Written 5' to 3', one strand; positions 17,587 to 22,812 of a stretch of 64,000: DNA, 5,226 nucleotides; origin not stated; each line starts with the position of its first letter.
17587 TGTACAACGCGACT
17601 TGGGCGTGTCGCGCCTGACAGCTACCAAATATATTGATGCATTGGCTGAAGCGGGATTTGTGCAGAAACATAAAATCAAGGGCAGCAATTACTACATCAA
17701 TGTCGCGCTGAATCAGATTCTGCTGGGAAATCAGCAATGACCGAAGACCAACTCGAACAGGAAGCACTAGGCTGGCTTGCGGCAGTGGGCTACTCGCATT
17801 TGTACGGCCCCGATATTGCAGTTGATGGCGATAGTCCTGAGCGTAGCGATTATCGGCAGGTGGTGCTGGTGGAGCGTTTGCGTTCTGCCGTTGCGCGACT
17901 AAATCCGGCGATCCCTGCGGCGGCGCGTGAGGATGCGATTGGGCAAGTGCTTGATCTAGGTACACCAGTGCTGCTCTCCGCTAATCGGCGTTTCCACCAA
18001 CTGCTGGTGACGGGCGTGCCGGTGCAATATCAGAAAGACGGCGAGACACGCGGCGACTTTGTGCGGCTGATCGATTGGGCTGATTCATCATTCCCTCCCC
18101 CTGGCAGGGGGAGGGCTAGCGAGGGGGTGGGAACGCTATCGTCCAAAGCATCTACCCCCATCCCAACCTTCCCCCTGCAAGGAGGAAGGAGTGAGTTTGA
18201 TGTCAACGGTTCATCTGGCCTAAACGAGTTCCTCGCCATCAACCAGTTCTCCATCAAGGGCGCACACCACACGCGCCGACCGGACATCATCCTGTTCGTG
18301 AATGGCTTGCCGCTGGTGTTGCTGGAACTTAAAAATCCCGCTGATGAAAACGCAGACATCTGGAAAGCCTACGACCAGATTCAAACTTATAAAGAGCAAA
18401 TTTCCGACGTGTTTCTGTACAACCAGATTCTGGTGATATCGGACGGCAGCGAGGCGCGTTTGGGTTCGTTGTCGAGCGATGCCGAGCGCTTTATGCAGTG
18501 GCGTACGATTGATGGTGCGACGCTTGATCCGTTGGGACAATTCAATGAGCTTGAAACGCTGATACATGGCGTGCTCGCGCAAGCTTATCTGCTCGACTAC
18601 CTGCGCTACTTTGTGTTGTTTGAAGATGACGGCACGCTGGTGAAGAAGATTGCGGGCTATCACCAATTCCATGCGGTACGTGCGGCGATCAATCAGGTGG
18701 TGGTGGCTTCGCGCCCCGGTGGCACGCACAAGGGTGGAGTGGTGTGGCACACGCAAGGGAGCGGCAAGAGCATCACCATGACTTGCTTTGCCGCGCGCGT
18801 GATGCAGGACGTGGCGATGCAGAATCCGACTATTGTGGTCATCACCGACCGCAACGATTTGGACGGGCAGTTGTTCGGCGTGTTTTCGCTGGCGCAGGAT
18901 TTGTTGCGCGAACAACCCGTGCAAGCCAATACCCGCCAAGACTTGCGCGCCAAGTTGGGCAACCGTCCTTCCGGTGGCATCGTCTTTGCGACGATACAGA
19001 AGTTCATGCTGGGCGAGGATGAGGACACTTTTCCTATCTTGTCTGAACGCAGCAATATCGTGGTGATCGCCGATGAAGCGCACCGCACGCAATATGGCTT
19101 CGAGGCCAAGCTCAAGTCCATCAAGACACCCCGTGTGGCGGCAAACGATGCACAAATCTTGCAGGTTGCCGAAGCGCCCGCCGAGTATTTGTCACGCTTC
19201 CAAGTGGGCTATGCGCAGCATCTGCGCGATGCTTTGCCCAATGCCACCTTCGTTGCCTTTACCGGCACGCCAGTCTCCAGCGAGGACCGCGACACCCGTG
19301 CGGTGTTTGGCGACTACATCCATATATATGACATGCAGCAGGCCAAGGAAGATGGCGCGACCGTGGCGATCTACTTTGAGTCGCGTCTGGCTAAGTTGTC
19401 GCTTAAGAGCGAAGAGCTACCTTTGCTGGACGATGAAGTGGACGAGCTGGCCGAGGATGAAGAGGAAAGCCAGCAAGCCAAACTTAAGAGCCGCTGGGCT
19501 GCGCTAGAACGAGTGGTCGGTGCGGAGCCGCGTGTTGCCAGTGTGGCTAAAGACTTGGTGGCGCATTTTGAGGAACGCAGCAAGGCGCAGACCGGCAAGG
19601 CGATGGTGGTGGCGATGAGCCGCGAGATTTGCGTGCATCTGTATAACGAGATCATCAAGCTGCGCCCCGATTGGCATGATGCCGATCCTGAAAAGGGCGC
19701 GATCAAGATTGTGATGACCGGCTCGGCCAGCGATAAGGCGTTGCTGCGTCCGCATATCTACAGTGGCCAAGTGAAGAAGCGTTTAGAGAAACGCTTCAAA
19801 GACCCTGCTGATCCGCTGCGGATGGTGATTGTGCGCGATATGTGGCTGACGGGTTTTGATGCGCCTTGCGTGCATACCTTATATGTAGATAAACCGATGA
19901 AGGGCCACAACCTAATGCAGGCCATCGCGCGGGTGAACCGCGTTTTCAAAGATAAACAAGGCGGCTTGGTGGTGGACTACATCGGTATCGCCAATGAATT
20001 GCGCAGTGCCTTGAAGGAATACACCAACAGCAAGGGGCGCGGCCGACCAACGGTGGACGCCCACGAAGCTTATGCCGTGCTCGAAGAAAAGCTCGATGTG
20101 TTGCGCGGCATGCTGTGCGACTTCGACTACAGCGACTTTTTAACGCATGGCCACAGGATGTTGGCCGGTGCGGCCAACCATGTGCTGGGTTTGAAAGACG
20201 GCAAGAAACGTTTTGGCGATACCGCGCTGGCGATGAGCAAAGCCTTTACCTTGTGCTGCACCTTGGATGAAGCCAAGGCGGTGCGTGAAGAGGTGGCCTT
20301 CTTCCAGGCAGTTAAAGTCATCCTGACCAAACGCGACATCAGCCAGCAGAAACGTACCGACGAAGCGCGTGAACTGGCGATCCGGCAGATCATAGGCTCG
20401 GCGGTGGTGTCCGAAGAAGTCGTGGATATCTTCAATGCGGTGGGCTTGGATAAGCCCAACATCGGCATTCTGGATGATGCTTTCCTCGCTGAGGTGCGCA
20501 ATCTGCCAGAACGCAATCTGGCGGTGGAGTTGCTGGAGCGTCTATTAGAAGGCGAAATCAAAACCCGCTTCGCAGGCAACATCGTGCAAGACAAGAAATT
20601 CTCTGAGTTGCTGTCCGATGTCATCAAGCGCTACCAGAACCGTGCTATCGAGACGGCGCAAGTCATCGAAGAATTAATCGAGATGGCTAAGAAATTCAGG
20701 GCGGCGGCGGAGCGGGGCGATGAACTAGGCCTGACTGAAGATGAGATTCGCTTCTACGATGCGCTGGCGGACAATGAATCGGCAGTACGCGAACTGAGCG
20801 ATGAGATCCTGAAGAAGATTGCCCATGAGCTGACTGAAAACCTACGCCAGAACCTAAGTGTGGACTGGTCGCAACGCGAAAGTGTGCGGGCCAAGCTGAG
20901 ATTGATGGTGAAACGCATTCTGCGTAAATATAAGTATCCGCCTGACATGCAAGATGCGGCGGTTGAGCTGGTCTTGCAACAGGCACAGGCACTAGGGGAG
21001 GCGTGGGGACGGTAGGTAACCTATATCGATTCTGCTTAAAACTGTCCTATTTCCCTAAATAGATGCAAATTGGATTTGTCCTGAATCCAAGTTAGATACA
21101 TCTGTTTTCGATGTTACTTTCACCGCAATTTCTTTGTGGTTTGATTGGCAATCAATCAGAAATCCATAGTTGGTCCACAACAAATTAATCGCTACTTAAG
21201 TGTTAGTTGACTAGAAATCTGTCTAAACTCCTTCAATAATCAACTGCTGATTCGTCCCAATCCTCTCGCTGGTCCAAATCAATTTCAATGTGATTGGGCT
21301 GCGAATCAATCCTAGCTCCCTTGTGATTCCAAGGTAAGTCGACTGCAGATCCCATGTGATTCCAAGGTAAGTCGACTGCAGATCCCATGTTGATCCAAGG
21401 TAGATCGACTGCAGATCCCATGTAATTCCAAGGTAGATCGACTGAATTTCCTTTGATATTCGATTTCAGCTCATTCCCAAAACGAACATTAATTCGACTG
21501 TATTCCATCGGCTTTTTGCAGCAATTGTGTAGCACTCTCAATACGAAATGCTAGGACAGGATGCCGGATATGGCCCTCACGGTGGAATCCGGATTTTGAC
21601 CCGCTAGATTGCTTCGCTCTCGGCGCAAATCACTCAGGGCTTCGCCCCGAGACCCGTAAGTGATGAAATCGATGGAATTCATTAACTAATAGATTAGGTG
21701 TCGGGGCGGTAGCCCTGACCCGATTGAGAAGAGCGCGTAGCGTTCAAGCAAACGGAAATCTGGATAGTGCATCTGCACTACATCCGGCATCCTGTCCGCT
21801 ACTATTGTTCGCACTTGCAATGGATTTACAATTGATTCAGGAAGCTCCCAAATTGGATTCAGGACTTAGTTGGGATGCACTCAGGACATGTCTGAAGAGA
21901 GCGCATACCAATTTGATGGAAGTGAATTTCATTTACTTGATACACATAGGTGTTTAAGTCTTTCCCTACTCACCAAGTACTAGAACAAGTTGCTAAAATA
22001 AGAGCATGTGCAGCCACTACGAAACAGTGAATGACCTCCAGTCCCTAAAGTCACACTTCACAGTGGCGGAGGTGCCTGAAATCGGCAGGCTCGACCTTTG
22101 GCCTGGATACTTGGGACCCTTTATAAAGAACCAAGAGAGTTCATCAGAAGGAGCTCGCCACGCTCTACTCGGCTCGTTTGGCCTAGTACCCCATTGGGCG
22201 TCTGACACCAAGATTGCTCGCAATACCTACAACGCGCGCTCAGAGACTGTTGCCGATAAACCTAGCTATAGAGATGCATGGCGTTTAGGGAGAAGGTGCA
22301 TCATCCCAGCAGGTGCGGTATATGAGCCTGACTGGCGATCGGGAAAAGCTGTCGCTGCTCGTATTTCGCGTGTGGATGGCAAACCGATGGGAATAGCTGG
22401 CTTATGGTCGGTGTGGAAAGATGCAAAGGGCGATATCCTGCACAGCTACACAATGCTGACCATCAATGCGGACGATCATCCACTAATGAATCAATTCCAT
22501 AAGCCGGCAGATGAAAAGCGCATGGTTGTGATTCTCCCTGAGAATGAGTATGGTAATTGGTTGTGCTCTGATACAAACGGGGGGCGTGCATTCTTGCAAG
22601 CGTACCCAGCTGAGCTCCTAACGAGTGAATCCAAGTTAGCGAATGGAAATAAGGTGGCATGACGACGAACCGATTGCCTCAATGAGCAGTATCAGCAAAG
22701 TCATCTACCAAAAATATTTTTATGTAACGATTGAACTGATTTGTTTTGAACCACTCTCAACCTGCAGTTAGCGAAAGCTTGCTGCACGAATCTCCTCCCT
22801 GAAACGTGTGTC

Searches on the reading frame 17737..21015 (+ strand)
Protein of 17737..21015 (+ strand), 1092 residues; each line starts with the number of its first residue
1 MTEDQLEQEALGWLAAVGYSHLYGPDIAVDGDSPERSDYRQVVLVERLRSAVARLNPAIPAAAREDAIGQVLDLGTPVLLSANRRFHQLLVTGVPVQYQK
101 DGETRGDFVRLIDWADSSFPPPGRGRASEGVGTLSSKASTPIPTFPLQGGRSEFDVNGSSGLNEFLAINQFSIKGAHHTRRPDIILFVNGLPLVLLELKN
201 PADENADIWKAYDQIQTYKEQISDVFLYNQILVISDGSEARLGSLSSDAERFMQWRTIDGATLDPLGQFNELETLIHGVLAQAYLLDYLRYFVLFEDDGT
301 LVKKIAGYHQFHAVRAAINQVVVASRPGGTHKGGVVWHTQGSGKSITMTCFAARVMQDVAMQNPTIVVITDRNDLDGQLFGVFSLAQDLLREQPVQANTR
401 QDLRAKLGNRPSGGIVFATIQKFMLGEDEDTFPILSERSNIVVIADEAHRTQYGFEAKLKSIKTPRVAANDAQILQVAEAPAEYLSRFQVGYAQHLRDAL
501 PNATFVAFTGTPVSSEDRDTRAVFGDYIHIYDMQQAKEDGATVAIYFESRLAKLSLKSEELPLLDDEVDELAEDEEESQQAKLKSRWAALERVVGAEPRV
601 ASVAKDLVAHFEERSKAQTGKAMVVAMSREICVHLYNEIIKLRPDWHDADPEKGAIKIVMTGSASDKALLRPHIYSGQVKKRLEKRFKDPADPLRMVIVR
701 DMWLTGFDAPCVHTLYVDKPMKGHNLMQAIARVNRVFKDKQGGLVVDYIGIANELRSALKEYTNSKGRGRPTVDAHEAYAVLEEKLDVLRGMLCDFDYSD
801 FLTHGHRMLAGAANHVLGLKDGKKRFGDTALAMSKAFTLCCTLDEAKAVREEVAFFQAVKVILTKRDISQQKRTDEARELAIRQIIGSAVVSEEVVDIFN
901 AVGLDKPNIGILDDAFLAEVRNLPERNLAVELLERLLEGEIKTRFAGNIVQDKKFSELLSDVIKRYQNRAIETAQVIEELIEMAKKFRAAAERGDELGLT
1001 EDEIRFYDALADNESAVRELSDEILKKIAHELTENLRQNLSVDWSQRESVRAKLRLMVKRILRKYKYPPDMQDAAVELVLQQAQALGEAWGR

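Call 16: search_protein_families(library=pfam, proteins=[window:17737-21015:+])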
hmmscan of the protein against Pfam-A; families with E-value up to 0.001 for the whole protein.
window:17737-21015:+ (1092 aa): 5 families
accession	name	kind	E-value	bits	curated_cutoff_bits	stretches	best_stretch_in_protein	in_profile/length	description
PF11867.13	T1RH-like_C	-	2.4e-126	422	26.8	1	765-1086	1-326/329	Type I restriction enzyme HindI endonuclease subunit-like, C-terminal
PF18766.7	SWI2_SNF2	-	5.1e-76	255.6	26.7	1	309-580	1-220/221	SWI2/SNF2 ATPase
PF04313.20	HSDR_N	-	1.5e-47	162.4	25.1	1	1-250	2-197/198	Type I restriction enzyme R protein N terminus (HSDR_N)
PF22679.2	T1R_D3-like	-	1e-22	81.7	27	1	679-748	85-156/158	Type I restriction enzyme subunit R domain 3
PF04851.21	ResIII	-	1.7e-14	54.5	22.5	1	308-512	6-162/164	Type III restriction enzyme, res subunit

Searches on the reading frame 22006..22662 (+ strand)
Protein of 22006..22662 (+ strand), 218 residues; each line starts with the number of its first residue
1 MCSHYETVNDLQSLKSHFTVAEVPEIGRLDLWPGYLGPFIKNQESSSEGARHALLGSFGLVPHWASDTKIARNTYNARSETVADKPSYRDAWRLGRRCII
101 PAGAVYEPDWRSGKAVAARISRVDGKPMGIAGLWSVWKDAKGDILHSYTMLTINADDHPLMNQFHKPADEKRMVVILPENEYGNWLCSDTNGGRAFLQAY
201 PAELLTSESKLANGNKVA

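Call 16: search_protein_families(library=pfam, proteins=[window:22006-22662:+])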
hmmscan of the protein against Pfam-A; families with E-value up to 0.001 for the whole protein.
window:22006-22662:+ (218 aa): 1 family
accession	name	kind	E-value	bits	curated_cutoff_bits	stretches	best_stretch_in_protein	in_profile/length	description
PF02586.19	SRAP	-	5.8e-37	127.8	27.1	1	1-203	1-200/214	SOS response associated peptidase (SRAP)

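Call 42: find_encoding_contigs(protein=window:22006-22662:+, flank=6000, max_places=8)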
Protein window:22006-22662:+ (218 aa): 1 contig read that carries it; 1 place shown.
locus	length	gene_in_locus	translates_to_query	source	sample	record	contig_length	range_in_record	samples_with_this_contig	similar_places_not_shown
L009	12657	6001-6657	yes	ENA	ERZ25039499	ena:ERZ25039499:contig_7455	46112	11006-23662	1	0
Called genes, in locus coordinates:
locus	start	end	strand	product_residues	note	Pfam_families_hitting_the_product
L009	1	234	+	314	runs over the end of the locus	PF16162:KwaB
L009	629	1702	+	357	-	PF13784:Fic_N, PF02661:Fic, PF21248:SoFic-like_C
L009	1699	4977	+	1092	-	PF04313:HSDR_N, PF04851:ResIII, PF18766:SWI2_SNF2, PF22679:T1R_D3-like, PF11867:T1RH-like_C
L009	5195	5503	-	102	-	-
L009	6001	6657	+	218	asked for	PF02586:SRAP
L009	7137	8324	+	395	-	PF13401:AAA_22 (faint), PF00004:AAA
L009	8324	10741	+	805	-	PF00082:Peptidase_S8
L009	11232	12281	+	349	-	PF00589:Phage_integrase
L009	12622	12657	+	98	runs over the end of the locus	-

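Call 85: find_homologous_proteins(query=window:22006-22662:+, max_evalue=1e-40)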
Query window:22006-22662:+ (218 aa): 4801 proteins with E <= 1e-40 among 5906 candidates; the best 120 are listed.
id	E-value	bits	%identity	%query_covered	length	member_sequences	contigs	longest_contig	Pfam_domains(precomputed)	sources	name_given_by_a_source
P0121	1.7e-147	507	100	100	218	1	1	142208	PF02586.20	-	-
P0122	8.4e-116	403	81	96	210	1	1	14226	PF02586.20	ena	-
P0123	1.3e-110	386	79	97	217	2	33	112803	PF02586.20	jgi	jgi:putative SOS response-associated peptidase YedK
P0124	2.8e-108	379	75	97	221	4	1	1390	PF02586.20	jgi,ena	-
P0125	1.4e-105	370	77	95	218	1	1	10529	PF02586.20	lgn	-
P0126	3.4e-99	349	71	96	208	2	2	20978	PF02586.20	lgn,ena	-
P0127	2.3e-98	346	80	83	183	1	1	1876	PF02586.20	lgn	-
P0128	7.5e-98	345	69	96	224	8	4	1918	PF02586.20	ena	-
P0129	8.5e-98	344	71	96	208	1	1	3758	PF02586.20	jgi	-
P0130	1.9e-97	343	70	96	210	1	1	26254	PF02586.20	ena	-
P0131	1.0e-96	341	70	95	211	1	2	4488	PF02586.20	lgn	-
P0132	2.7e-96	339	70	96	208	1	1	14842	PF02586.20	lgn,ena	-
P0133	7.0e-96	338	68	96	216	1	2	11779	PF02586.20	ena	-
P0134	8.1e-96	338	69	96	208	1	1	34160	PF02586.20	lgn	-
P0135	9.6e-96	338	66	96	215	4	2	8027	PF02586.20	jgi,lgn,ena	jgi:putative SOS response-associated peptidase YedK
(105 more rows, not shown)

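Call 86: find_encoding_contigs(protein=P0123, flank=5000, max_places=5)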
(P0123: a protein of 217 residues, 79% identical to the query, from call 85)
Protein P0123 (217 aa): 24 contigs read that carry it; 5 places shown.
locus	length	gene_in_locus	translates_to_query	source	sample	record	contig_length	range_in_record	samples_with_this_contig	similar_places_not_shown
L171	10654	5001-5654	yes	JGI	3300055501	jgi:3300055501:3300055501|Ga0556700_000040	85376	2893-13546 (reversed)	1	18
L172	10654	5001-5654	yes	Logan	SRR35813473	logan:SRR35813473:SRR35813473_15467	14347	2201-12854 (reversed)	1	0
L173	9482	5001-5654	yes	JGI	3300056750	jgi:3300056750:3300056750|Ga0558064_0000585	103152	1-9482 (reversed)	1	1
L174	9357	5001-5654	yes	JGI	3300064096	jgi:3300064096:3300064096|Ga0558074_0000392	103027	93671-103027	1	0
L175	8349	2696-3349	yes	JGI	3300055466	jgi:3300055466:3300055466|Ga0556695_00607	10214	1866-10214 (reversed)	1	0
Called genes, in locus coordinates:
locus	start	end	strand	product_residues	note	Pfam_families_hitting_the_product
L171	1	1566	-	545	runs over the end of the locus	PF02384:N6_Mtase, PF07669:Eco57I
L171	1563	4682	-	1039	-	PF04313:HSDR_N, PF04851:ResIII, PF18766:SWI2_SNF2, PF22679:T1R_D3-like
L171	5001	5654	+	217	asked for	PF02586:SRAP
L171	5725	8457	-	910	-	PF00176:SNF2-rel_dom, PF00271:Helicase_C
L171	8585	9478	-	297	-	-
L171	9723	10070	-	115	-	-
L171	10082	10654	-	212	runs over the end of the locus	PF00589:Phage_integrase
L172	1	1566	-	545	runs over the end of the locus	PF02384:N6_Mtase, PF07669:Eco57I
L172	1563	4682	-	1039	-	PF04313:HSDR_N, PF04851:ResIII, PF18766:SWI2_SNF2, PF22679:T1R_D3-like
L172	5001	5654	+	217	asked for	PF02586:SRAP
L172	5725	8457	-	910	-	PF00176:SNF2-rel_dom, PF00271:Helicase_C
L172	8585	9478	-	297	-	-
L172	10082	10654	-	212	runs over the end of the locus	PF00589:Phage_integrase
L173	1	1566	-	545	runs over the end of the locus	PF02384:N6_Mtase, PF07669:Eco57I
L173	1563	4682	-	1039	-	PF04313:HSDR_N, PF04851:ResIII, PF18766:SWI2_SNF2, PF22679:T1R_D3-like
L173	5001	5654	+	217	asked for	PF02586:SRAP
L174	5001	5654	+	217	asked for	PF02586:SRAP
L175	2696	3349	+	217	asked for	PF02586:SRAP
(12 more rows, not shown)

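Call 87: find_encoding_contigs(protein=P0122, flank=5000, max_places=2)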
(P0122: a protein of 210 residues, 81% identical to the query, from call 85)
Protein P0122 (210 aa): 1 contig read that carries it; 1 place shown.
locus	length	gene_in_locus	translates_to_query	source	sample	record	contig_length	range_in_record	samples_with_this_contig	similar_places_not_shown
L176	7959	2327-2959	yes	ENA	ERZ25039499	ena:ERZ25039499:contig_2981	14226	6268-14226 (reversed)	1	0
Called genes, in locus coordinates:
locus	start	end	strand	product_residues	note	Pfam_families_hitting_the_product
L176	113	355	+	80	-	PF04703:FaeA (weak), PF13412:HTH_24 (weak)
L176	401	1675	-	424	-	PF00817:IMS, PF11799:IMS_C, PF13438:DUF4113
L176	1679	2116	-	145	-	PF00717:Peptidase_S24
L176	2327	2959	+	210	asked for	PF02586:SRAP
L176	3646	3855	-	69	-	-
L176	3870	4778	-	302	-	-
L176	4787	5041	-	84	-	-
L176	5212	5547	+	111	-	-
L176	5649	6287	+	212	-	PF01656:CbiA, PF09140:MipZ, PF10609:ParA (weak), PF13614:AAA_31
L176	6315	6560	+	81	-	-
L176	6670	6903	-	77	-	PF13683:rve_3 (weak)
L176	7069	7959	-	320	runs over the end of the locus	-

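Call 88: find_encoding_contigs(protein=P0125, flank=5000, max_places=2)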
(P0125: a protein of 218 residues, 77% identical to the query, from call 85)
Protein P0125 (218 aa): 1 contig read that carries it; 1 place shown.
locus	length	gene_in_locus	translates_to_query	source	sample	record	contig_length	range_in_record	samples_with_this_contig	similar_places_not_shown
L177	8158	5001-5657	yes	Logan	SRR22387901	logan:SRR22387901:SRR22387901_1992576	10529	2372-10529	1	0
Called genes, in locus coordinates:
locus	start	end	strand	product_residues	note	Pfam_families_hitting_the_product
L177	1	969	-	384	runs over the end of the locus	PF13401:AAA_22 (faint), PF00004:AAA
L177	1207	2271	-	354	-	PF00817:IMS, PF11799:IMS_C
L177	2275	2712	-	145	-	PF00717:Peptidase_S24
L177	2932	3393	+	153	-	-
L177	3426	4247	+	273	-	-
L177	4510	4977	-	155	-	-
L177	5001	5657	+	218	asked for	PF02586:SRAP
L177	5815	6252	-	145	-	-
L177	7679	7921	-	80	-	PF10387:DUF2442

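Call 93: search_protein_families(library=padloc, proteins=[window:22006-22662:+], max_evalue=0.00001)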
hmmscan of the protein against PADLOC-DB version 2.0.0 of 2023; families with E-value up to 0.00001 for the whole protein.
window:22006-22662:+ (218 aa): 0 families
